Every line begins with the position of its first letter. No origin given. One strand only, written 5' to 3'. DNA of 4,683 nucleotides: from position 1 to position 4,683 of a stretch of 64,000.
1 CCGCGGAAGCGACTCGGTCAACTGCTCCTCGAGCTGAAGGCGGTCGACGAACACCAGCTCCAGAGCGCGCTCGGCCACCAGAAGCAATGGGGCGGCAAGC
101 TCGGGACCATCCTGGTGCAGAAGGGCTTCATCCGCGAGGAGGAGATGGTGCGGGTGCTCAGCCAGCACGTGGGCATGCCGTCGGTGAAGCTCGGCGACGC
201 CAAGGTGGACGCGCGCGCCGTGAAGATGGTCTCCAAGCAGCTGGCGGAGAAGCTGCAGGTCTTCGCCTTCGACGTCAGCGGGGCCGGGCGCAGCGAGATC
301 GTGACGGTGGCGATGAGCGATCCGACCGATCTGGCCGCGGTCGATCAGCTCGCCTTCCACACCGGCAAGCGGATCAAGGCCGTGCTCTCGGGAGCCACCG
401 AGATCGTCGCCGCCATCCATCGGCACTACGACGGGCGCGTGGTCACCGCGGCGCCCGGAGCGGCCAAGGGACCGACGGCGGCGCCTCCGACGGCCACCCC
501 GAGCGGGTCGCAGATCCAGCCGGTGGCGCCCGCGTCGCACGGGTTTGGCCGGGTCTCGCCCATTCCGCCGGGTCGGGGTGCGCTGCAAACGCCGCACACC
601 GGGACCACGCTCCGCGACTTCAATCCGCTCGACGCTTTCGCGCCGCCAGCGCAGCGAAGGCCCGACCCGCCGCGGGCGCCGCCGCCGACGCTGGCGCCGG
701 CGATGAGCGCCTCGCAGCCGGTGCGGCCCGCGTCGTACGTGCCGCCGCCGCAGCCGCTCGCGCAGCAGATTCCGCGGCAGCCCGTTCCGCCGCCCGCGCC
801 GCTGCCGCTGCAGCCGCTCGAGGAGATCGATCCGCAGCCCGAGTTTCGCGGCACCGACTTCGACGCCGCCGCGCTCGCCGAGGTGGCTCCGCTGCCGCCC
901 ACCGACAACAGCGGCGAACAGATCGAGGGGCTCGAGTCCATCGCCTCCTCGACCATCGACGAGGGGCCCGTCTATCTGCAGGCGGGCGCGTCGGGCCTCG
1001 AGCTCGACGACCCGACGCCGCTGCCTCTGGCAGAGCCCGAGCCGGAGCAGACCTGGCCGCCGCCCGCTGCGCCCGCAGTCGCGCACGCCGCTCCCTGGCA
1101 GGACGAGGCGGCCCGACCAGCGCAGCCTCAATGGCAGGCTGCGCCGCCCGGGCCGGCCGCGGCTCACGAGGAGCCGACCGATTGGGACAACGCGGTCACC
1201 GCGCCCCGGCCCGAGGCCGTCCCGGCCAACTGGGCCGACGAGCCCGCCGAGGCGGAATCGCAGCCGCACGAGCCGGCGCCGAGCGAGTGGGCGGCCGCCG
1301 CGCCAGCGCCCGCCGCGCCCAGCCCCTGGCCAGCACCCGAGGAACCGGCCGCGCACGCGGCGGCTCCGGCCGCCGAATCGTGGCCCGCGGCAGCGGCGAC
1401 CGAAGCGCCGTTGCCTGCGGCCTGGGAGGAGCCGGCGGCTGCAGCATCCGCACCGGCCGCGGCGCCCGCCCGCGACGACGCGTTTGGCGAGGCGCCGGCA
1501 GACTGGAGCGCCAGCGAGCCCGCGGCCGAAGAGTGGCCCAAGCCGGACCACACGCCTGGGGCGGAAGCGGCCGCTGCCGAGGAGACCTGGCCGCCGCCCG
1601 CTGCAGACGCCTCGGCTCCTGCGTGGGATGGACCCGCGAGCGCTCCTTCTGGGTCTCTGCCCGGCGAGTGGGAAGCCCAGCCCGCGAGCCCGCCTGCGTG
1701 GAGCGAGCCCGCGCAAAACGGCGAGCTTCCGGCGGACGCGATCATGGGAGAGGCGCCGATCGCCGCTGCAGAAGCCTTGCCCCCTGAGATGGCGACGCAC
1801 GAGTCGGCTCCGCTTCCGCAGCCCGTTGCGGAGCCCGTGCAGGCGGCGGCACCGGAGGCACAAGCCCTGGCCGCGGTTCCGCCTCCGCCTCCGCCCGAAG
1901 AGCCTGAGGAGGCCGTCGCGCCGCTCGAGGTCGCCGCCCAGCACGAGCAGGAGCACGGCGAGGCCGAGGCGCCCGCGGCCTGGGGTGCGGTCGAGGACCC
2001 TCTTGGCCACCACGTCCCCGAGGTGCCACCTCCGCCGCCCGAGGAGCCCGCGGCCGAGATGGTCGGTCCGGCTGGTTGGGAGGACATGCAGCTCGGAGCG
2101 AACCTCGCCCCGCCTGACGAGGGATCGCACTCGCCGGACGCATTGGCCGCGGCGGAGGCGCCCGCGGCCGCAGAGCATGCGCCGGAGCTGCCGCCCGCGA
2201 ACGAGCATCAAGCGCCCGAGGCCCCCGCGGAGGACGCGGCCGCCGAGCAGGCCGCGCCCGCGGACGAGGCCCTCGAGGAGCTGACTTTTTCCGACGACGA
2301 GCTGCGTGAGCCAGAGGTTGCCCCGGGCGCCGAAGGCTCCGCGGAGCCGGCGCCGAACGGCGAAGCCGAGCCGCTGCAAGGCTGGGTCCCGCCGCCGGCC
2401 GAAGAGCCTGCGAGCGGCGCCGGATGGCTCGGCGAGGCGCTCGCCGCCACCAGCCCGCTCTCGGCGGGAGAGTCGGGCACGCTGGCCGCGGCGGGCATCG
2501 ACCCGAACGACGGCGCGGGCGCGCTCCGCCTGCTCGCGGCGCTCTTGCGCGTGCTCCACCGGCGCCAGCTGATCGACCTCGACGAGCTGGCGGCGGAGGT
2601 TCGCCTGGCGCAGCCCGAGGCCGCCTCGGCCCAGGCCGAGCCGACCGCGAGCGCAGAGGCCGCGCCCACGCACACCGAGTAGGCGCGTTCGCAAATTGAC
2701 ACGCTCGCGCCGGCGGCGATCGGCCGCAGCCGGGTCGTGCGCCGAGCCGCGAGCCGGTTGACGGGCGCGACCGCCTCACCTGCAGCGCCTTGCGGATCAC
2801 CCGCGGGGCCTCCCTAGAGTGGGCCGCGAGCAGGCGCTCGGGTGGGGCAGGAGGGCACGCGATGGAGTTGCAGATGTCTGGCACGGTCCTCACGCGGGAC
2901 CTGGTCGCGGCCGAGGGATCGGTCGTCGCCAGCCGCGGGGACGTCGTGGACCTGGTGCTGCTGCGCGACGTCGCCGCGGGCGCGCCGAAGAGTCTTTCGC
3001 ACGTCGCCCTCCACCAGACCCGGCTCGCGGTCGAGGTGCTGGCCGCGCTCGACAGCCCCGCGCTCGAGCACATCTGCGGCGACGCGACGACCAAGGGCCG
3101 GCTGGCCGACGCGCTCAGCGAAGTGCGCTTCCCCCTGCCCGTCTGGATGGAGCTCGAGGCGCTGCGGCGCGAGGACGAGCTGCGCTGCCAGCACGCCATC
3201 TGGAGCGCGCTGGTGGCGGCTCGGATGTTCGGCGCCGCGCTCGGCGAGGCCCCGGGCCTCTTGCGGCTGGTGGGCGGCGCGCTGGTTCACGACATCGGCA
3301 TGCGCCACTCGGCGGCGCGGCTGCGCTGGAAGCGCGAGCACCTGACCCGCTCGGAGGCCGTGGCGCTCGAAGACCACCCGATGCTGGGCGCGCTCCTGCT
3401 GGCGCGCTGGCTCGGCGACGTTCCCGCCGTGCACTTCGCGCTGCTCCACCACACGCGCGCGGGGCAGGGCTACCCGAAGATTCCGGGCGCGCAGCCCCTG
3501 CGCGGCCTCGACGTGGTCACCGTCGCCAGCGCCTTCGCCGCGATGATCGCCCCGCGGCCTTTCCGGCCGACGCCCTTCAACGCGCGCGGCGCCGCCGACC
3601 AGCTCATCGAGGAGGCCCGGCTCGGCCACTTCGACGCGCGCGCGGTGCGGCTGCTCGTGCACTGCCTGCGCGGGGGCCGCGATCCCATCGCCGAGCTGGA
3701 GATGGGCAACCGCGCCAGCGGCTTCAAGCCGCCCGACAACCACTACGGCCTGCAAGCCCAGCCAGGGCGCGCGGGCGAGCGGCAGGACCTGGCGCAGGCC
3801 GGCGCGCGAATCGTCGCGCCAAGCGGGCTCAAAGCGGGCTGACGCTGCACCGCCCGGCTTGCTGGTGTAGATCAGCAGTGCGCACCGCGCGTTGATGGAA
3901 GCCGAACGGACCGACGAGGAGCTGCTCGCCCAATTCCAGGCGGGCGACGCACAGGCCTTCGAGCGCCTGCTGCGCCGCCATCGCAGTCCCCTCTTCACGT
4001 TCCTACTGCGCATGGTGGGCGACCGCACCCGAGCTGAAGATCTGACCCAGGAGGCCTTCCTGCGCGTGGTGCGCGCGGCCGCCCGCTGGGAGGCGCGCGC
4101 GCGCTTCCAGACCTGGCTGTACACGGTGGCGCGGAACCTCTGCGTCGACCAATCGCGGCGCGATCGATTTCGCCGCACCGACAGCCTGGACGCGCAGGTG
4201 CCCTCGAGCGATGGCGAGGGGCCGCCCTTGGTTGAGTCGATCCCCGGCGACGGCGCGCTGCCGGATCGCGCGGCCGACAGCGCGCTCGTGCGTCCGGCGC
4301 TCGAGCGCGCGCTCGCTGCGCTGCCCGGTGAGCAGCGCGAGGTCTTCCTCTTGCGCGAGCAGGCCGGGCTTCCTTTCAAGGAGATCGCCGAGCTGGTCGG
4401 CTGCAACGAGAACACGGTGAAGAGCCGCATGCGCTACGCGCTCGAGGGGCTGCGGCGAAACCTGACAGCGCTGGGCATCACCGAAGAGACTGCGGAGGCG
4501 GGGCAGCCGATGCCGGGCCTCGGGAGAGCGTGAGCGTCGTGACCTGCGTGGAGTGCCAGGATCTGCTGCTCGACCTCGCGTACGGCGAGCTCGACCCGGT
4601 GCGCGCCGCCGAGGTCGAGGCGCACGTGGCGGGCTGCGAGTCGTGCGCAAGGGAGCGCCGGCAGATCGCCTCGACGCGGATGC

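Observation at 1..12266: Orphan CpaB-TadB-TadC platform embedded in a c-di-GMP / ECF sigma / FHA signalling neighbourhood (Tad- or Kil-like sub-cluster without ATPase, secretin or pilin)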

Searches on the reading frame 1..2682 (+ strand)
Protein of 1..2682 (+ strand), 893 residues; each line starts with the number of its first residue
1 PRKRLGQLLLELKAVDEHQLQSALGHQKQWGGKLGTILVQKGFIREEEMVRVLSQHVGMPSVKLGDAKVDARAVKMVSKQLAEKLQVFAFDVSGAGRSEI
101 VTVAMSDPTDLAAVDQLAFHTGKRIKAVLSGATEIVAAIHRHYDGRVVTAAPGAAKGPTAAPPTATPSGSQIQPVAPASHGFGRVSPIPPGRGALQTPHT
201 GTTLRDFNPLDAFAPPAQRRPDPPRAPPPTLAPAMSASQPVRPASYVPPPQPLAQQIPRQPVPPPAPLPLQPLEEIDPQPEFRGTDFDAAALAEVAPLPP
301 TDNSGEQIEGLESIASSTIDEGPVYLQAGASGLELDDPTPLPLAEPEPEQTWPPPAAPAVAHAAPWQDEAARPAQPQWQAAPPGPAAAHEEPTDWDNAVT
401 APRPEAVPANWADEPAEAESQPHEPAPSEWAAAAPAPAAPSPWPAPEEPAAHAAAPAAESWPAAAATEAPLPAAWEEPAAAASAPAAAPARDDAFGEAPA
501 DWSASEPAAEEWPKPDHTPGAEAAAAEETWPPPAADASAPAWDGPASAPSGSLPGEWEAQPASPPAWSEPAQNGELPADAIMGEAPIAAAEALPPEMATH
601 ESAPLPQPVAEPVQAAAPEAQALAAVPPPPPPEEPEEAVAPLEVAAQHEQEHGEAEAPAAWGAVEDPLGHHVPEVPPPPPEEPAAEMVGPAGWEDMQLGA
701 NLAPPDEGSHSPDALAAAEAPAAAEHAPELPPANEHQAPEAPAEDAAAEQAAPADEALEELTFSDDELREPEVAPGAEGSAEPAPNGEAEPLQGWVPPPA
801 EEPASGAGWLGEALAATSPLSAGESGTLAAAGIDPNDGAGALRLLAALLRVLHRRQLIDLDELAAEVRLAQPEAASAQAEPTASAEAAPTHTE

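Call 4: search_protein_families(library=pfam, proteins=[window:1-2682:+], max_evalue=0.01)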
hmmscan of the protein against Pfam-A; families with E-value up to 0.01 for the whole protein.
window:1-2682:+ (893 aa): 1 family
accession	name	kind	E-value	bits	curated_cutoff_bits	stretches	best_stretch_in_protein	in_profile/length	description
PF05157.20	MshEN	-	1.3e-15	57.6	23.1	1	58-146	2-87/90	MshEN domain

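Call 53: search_protein_families(library=ncbifam, proteins=[window:1-2682:+], max_evalue=0.001)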
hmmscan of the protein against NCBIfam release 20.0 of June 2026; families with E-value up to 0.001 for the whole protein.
window:1-2682:+ (893 aa): 4 families
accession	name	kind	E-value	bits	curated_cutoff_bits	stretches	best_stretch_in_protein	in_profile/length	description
TIGR02538.1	type_IV_pilB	equivalog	2.8e-17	62.5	675.65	1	5-146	2-139/564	type IV-A pilus assembly ATPase PilB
NF053729.1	c-di-GMP_motif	domain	5e-17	61.4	38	1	4-55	1-52/53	cyclic di-GMP-binding domain-containing protein, MshE-related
NF012033.0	PRK15489.1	equivalog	1.1e-15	56.9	537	1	2-141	490-625/703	glycosyl transferase family protein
NF008411.1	PRK11234.1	equivalog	4.5e-11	41.9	1170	1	3-147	482-621/723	cyclic di-3',5'-guanylate-activated glycosyltransferase NfrB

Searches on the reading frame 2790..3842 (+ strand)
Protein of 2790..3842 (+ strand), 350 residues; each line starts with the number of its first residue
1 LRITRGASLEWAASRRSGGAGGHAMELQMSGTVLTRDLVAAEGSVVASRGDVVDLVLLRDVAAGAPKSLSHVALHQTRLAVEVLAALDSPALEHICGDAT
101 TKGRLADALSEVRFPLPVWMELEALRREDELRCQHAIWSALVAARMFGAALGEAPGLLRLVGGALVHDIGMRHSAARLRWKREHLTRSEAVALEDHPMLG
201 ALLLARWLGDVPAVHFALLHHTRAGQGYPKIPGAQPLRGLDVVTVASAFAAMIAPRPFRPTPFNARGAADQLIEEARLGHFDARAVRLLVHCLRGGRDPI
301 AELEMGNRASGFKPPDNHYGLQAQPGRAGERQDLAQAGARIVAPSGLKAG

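Call 4: search_protein_families(library=pfam, proteins=[window:2790-3842:+], max_evalue=0.01)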
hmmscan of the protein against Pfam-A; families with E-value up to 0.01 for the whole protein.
window:2790-3842:+ (350 aa): 2 families
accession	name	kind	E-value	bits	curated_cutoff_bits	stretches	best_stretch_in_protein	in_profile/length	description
PF13487.12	HD_5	-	0.00012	22.3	27.2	1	159-283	41-168/170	HD domain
PF01966.28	HD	-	0.0026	18.5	22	1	144-249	12-113/116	HD domain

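Call 53: search_protein_families(library=ncbifam, proteins=[window:2859-3842:+], max_evalue=0.001)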
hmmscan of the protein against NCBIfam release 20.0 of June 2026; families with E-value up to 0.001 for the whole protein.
window:2859-3842:+ (327 aa): 0 families

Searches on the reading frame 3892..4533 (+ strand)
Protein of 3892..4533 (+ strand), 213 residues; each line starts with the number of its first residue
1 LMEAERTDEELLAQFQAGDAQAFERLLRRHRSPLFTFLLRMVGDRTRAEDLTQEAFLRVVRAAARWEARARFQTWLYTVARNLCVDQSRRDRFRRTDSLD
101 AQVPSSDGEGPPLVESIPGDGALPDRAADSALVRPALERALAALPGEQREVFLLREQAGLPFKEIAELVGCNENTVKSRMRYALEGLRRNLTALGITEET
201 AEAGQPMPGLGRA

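Call 4: search_protein_families(library=pfam, proteins=[window:3892-4533:+], max_evalue=0.01)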
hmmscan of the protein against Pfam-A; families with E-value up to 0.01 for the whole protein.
window:3892-4533:+ (213 aa): 8 families
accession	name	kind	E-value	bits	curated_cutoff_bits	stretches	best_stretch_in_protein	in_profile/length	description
PF04542.20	Sigma70_r2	-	2.7e-18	66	24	1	26-92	1-69/71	Sigma-70 region 2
PF08281.18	Sigma70_r4_2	-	8.2e-16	57.8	25.7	1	136-184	3-51/54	Sigma-70, region 4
PF04545.22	Sigma70_r4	-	7e-11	41.9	24.1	1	140-188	1-49/50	Sigma-70, region 4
PF07638.17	Sigma70_ECF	-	1.3e-10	41.9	21.1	1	10-191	6-183/185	ECF sigma factor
PF13404.12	HTH_AsnC-type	-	5.9e-05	23.2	27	1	153-181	11-39/42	AsnC-type helix-turn-helix domain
PF13384.12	HTH_23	-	6.8e-05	23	24.6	1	150-179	9-36/50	Homeodomain-like domain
PF13542.12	HTH_Tnp_ISL3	-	0.00085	19.2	27.4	1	157-182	27-49/51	Helix-turn-helix domain of transposase family ISL3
PF13560.12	HTH_31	-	0.0095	16.7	27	0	154-176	9-31/64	Helix-turn-helix domain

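Call 53: search_protein_families(library=ncbifam, proteins=[window:3892-4533:+], max_evalue=0.001)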
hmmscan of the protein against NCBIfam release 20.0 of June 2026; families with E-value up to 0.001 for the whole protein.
window:3892-4533:+ (213 aa): 92 families (the best 25 are shown)
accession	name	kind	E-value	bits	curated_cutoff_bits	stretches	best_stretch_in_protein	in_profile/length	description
NF009166.1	PRK12513.1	equivalog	1.7e-72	243.2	206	1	2-194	3-189/193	RNA polymerase sigma factor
NF007225.0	PRK09643.1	equivalog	2e-35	122.3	190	1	4-201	10-192/204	RNA polymerase sigma factor SigM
TIGR02937.1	sigma70-ECF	superfamily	3.9e-31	107.9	42.9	1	22-191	2-165/165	sigma-70 family RNA polymerase sigma factor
NF007227.0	PRK09645.1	subfamily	9.3e-31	107.1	202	1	15-197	7-176/177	sigma-70 family RNA polymerase sigma factor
NF004113.0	PRK05602.1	equivalog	1.9e-30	106.1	208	1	4-198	28-208/211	RNA polymerase sigma factor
NF008888.0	PRK11922.1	equivalog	1.1e-29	103.7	204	1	3-192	12-197/231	RNA polymerase sigma factor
NF009171.0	PRK12518.1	equivalog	2.6e-29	102.4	208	1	4-197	10-190/191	RNA polymerase sigma factor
NF007223.0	PRK09641.1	equivalog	4.9e-29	101.5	209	1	8-192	5-185/187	RNA polymerase sigma factor SigW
NF009176.0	PRK12524.1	equivalog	1.3e-28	100.2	264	1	5-178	10-171/196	RNA polymerase sigma factor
NF007216.0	PRK09638.1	equivalog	2.5e-28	99.1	194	2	7-93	4-90/180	RNA polymerase sigma factor SigY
NF009168.0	PRK12515.1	subfamily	2.7e-28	98.8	236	1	4-198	5-186/189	RNA polymerase sigma factor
TIGR02948.1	SigW_bacill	equivalog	1.2e-26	93.9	243.1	1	8-193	5-186/187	RNA polymerase sigma factor SigW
NF006089.0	PRK08241.1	subfamily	3.4e-26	92.1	240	1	5-189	6-202/343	RNA polymerase subunit sigma-70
TIGR02985.1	Sig70_bacteroi1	subfamily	1.1e-25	90.8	126.4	1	21-191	1-162/162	RNA polymerase sigma-70 factor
TIGR02939.1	RpoE_Sigma70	equivalog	2.9e-25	89.4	236.15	1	3-193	2-188/190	RNA polymerase sigma factor RpoE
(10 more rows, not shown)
